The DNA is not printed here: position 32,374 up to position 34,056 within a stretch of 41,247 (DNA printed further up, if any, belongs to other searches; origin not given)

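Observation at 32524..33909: Signal-peptide-bearing glycoside hydrolase in a phage-like early array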

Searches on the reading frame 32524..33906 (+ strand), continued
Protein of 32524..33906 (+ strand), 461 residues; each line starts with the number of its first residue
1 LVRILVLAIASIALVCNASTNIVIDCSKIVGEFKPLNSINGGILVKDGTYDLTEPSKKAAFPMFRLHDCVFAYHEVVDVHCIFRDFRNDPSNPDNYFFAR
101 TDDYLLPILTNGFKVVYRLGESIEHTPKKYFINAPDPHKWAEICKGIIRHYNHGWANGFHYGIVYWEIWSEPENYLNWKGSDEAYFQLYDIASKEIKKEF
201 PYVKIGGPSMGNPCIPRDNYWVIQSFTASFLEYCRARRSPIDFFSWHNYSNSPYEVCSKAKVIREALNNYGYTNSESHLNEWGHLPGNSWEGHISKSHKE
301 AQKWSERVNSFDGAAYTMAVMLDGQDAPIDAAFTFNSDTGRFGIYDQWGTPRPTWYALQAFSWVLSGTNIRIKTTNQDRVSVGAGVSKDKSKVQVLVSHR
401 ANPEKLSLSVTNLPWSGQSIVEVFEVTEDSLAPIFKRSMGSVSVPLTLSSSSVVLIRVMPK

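Call 17: search_solved_structures(query=window:32527-33906:+, max_evalue=0.0001, show_alignments=5)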
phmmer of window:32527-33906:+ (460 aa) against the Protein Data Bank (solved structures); distinct sequences matched with E-value up to 0.0001: 11.
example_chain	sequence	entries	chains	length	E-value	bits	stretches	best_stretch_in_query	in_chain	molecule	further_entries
5z3k_A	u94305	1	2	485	3.7e-31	111.8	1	25-404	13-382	glucosidase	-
2bs9_A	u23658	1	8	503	5.8e-12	48.5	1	134-253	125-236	BETA-XYLOSIDASE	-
1w91_A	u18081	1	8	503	5.8e-12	48.5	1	134-253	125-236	BETA-XYLOSIDASE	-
1px8_A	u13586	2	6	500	1.4e-11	47.2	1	134-358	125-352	Beta-xylosidase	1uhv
2bfg_A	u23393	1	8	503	3.4e-11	45.9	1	134-253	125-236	BETA-XYLOSIDASE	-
6yyh_A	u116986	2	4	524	3.8e-11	45.8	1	135-252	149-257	Beta-xylosidase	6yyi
8i0j_A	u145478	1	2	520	9.1e-11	44.5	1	132-249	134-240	Glycoside hydrolase family 39 beta-xylosidase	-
8i0x_B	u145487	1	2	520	9.1e-11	44.5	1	132-249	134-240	Glycoside hydrolase family 39 beta-xylosidase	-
6uqj_A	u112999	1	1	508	3.6e-10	42.6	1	42-281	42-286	Beta-xylosidase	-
4m29_A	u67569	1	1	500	6.2e-08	35.2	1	95-360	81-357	Beta-xylosidase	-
4ekj_A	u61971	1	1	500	7e-08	35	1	95-359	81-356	Beta-xylosidase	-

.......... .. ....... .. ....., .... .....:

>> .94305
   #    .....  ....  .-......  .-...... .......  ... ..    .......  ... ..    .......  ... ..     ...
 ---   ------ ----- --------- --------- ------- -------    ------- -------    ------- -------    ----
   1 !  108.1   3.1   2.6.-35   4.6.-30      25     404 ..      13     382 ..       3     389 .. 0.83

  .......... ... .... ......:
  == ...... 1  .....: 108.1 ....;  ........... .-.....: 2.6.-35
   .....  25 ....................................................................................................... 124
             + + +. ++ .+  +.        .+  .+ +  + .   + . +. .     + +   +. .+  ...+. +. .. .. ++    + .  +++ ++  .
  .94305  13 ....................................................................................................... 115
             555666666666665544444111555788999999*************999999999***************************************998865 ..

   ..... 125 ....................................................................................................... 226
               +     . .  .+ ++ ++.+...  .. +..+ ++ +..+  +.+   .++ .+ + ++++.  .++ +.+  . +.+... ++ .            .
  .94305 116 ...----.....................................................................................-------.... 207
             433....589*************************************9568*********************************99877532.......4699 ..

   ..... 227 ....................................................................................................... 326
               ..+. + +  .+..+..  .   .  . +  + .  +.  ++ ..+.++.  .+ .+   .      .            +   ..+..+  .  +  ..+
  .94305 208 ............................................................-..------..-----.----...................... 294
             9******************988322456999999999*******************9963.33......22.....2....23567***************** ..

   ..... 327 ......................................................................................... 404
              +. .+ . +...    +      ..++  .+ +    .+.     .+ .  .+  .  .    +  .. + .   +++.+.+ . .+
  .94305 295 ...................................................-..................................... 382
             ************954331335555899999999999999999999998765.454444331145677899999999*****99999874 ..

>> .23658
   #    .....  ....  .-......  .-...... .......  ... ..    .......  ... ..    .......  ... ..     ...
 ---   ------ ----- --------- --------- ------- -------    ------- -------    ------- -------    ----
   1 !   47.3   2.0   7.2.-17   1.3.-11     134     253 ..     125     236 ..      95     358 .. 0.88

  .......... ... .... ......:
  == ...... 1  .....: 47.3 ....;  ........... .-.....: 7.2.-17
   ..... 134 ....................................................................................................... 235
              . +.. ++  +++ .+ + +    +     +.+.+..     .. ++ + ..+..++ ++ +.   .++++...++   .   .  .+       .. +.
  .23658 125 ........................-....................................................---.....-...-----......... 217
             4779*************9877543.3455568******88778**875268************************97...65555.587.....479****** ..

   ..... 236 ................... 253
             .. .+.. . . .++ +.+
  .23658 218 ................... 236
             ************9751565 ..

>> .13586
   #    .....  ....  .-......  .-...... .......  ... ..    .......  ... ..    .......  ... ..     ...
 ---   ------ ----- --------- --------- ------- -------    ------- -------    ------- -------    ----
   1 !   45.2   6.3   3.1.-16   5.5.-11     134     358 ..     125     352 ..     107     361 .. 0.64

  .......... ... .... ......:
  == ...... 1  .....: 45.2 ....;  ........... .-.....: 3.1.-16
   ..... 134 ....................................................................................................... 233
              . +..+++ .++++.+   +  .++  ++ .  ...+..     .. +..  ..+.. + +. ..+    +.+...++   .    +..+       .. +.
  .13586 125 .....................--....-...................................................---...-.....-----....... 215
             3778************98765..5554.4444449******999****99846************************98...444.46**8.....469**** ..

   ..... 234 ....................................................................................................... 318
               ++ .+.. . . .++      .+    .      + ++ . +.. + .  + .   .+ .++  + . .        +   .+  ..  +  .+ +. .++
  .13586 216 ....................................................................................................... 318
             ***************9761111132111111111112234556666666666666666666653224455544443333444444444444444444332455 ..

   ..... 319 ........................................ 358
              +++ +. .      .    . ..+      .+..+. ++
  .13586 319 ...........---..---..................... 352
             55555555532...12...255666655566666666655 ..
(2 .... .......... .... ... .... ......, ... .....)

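Call 18: find_related_loci(query=window:32527-33906:+, collection=viral_contigs, flank=10000)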
Query window:32527-33906:+ (460 aa) in viral_contigs; peptide patterns used: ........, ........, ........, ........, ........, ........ (x = any residue, [..] = any of these).
8 stretches matched a pattern, but none encodes a relative of the query by tblastn (E <= 1e-3).

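Call 20: find_related_loci(query=A1, collection=viral_contigs, flank=10000)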
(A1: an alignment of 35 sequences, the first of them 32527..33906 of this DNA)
Query A1 (460 aa) in viral_contigs; peptide patterns used: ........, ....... (x = any residue, [..] = any of these).
21 stretches matched a pattern; 1 encode a relative of the query (tblastn E <= 1e-3); 1 distinct loci.
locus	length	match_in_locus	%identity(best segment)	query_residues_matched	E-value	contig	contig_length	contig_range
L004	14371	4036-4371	25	95-212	7e-5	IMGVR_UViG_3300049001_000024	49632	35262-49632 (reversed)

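Call 27: predict_structure(alignment_id=A1)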
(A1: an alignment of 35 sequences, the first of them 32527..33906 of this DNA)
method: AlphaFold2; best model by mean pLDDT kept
length: 460 residues; sequences in the alignment: 35
mean_pLDDT: 92.0   pTM: 0.90
mean pLDDT of the five models: 92.0, 90.9, 90.8, 90.7, 90.2
residues with pLDDT >= 90: 360; 70-90: 82; 50-70: 17; < 50: 1
segments of 3 or more residues with pLDDT < 50: none
pLDDT, mean of each block of 10 residues (from residue 1): 65 63 96 96 86 95 87 84 94 96 94 91 74 91 98 97 93 85 96 98 93 92 97 98 95 95 98 96 93 90 92 96 96 91 92 97 97 84 97 95 88 97 96 95 91 97
secondary structure, 60 per line:
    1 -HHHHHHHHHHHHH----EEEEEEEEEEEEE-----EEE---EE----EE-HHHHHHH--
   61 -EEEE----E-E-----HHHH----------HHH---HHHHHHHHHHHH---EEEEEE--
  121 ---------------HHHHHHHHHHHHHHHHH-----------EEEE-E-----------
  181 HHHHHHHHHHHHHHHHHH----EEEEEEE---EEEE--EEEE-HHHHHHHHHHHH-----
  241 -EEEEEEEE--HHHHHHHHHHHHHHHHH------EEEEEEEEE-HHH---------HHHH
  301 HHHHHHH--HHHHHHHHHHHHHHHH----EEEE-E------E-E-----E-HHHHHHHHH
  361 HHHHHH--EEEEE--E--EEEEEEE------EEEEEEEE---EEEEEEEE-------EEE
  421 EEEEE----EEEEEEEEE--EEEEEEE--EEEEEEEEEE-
elements in order: H2-14 E19-31 E37-39 H52-58 E62-65 H78-81 H98-109 E113-118 H136-152 E164-167 H181-198 E203-209 E213-216 E219-222 H224-235 E242-249 H252-268 E275-283 H297-307 H310-325 E330-333 H352-366 E369-373 E379-385 E392-399 E403-410 E418-425 E430-438 E441-447 E450-459

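Call 31: fold_search(model_id=the predicted structure, library=pdb)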
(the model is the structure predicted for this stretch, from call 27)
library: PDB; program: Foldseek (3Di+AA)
matches with E <= 10: 1289; with E <= 0.001: 386
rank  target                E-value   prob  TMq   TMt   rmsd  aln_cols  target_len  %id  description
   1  5z3k_A                7.0e-37  1.00  0.78  0.76   5.0       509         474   21  Crystal structure of glucosidase from Croceicoccus marinus at 1.8 Angstrom resolution (released 2019-01-23)
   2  5z3k_B                8.9e-37  1.00  0.78  0.75   4.8       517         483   21  Crystal structure of glucosidase from Croceicoccus marinus at 1.8 Angstrom resolution (released 2019-01-23)
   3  8i0j_A                3.3e-26  1.00  0.71  0.66   4.7       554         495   16  JB13GH39P28 mutant-D41G (released 2024-04-24)
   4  4ekj                  1.4e-25  1.00  0.70  0.66   4.8       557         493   17  Crystal structure of a monomeric beta-xylosidase from Caulobacter crescentus CB15 (released 2012-09-26)
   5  8i0j_B                1.8e-25  1.00  0.70  0.66   5.1       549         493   16  JB13GH39P28 mutant-D41G (released 2024-04-24)
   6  8i0x_A                3.3e-25  1.00  0.72  0.67   4.9       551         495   17  Beta-Xylosidase JB13GH39P28 showing salt/ethanol/trypsin tolerance, low-pH/low-Temperature activity, and transformatio (released 2024-04-24)
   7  6uqj                  8.1e-25  1.00  0.71  0.65   5.1       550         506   16  Crystal structure of the GH39 enzyme from Xanthomonas axonopodis pv. citri (released 2020-07-22)
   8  1w91_A                3.6e-23  1.00  0.71  0.66   5.1       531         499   16  crystal structure of 1,4-BETA-D-XYLAN XYLOHYDROLASE solve using anomalous signal from Seleniomethionine (released 2006-02-01)
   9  2bs9_A                6.3e-23  1.00  0.71  0.66   5.0       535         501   16  Native crystal structure of a GH39 beta-xylosidase XynB1 from Geobacillus stearothermophilus (released 2005-10-12)
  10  4m29                  8.5e-23  1.00  0.70  0.73   4.5       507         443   17  Structure of a GH39 Beta-xylosidase from Caulobacter crescentus (released 2013-08-14)
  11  2bfg_A                3.0e-22  1.00  0.72  0.66   4.2       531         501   15  crystal structure of beta-xylosidase (fam GH39) in complex with dinitrophenyl-beta-xyloside and covalently bound xylos (released 2005-10-12)
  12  6yyh_A                7.0e-22  1.00  0.70  0.65   5.1       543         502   16  Crystal structure of beta-D-xylosidase from Dictyoglomus thermophilum in ligand-free form (released 2020-12-02)
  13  1px8_A                2.3e-21  1.00  0.71  0.65   5.4       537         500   16  Crystal structure of beta-D-xylosidase from Thermoanaerobacterium saccharolyticum, a family 39 glycoside hydrolase (released 2003-12-23)
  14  6yyh_B                1.9e-20  1.00  0.70  0.65   5.0       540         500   16  Crystal structure of beta-D-xylosidase from Dictyoglomus thermophilum in ligand-free form (released 2020-12-02)
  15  3s2c_A                6.1e-20  1.00  0.64  0.61   6.3       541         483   13  Structure of the thermostable GH51 alpha-L-arabinofuranosidase from Thermotoga petrophila RKU-1 (released 2012-02-01)
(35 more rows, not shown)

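Call 33: find_encoding_contigs(protein=P0002, flank=8000, max_places=1)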
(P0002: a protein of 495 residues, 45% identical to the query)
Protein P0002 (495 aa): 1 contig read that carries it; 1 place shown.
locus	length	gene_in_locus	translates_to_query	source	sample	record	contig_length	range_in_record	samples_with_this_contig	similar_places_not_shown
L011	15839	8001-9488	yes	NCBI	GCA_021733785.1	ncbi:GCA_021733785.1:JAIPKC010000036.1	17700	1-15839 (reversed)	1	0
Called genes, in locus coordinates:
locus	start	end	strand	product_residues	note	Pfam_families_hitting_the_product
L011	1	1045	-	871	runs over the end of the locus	-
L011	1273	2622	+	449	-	PF00749:tRNA-synt_1c, PF19269:Anticodon_2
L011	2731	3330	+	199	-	PF01066:CDP-OH_P_transf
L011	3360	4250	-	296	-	PF00491:Arginase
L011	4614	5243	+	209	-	PF13036:LpoB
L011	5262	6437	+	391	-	PF13432:TPR_16 (faint), PF07719:TPR_2 (faint)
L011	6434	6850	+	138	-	PF07233:DUF1425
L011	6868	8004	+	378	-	-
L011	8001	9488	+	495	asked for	PF01229:Glyco_hydro_39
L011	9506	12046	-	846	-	PF00082:Peptidase_S8, PF02225:PA, PF01483:P_proprotein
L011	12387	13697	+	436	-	PF00278:Orn_DAP_Arg_deC, PF01168:Ala_racemase_N, PF02784:Orn_Arg_deC_N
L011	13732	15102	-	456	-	PF13204:Apiosidase, PF12904:Collagen_bind_2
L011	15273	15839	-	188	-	PF04127:DFP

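Call 34: find_encoding_contigs(protein=P0104, flank=8000, max_places=1)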
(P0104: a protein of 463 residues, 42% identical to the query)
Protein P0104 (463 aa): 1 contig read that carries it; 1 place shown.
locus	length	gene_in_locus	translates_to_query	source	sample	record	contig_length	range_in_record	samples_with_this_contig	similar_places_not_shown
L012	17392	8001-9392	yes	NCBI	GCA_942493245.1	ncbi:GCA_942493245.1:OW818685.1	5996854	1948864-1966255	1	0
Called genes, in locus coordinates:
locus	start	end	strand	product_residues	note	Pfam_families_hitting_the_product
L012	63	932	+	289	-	PF01370:Epimerase, PF04321:RmlD_sub_bind, PF01073:3Beta_HSD, PF02719:Polysacc_synt_2 (weak), PF16363:GDP_Man_Dehyd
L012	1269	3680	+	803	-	PF14508:GH97_N, PF08305:NPCBM, PF10566:Glyco_hydro_97, PF14509:GH97_C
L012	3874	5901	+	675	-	PF07944:Beta-AFase-like_GH127_cat, PF20736:Glyco_hydro127M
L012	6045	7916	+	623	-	PF00933:Glyco_hydro_3, PF01915:Glyco_hydro_3_C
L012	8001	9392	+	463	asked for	PF01229:Glyco_hydro_39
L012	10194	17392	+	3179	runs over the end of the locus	PF13385:Laminin_G_3 (faint), PF07610:DUF1573 (faint), PF15780:ASH (faint), PF22073:Cep192_D4 (faint), PF12708:Pect-lyase_RHGA_epim (weak), PF13229:Beta_helix, PF18998:Flg_new_2, PF18998:Flg_new_2, +2 more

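Call 35: find_encoding_contigs(protein=P0013, flank=8000, max_places=1)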
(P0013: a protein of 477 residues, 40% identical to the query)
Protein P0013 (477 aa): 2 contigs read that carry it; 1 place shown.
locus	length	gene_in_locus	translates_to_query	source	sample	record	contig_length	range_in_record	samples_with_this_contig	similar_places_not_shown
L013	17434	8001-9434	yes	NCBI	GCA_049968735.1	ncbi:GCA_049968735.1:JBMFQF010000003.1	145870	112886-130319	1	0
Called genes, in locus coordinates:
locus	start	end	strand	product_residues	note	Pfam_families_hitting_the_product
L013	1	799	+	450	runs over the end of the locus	PF01408:GFO_IDH_MocA, PF22725:GFO_IDH_MocA_C3, PF02894:GFO_IDH_MocA_C, PF19051:GFO_IDH_MocA_C2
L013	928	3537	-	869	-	PF00270:DEAD, PF04851:ResIII, PF22527:DEXQc_Suv3, PF00271:Helicase_C (faint), PF12029:DUF3516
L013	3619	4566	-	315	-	PF13483:Lactamase_B_3, PF12706:Lactamase_B_2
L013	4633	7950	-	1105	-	PF17132:Glyco_hydro_106, PF00754:F5_F8_type_C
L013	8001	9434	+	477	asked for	PF01229:Glyco_hydro_39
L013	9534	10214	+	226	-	PF18306:LDcluster4, PF03641:Lysine_decarbox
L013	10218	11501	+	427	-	PF00675:Peptidase_M16, PF05193:Peptidase_M16_C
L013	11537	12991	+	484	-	PF04715:, PF00425:Chorismate_bind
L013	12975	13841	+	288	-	PF01063:Aminotran_4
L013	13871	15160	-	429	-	PF05195:AMP_N, PF00557:Peptidase_M24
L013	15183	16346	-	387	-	PF01263:Aldose_epim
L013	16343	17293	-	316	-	PF00251:Glyco_hydro_32N (faint), PF22847:Glyco_hydro_43_rel, PF04616:Glyco_hydro_43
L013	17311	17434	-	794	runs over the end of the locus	PF07944:Beta-AFase-like_GH127_cat, PF20736:Glyco_hydro127M, PF20737:Glyco_hydro127C, PF00754:F5_F8_type_C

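Call 37: find_encoding_contigs(protein=window:32524-33906:+, flank=10000, max_places=10)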
Protein seq(461 aa) (461 aa): no gene with exactly this product is on record in the collection.

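Call 66: search_protein_families(library=ncbifam, proteins=[window:32527-33906:+], max_evalue=0.01)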
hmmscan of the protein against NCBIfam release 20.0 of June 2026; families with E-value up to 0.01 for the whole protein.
window:32527-33906:+ (460 aa): 0 families
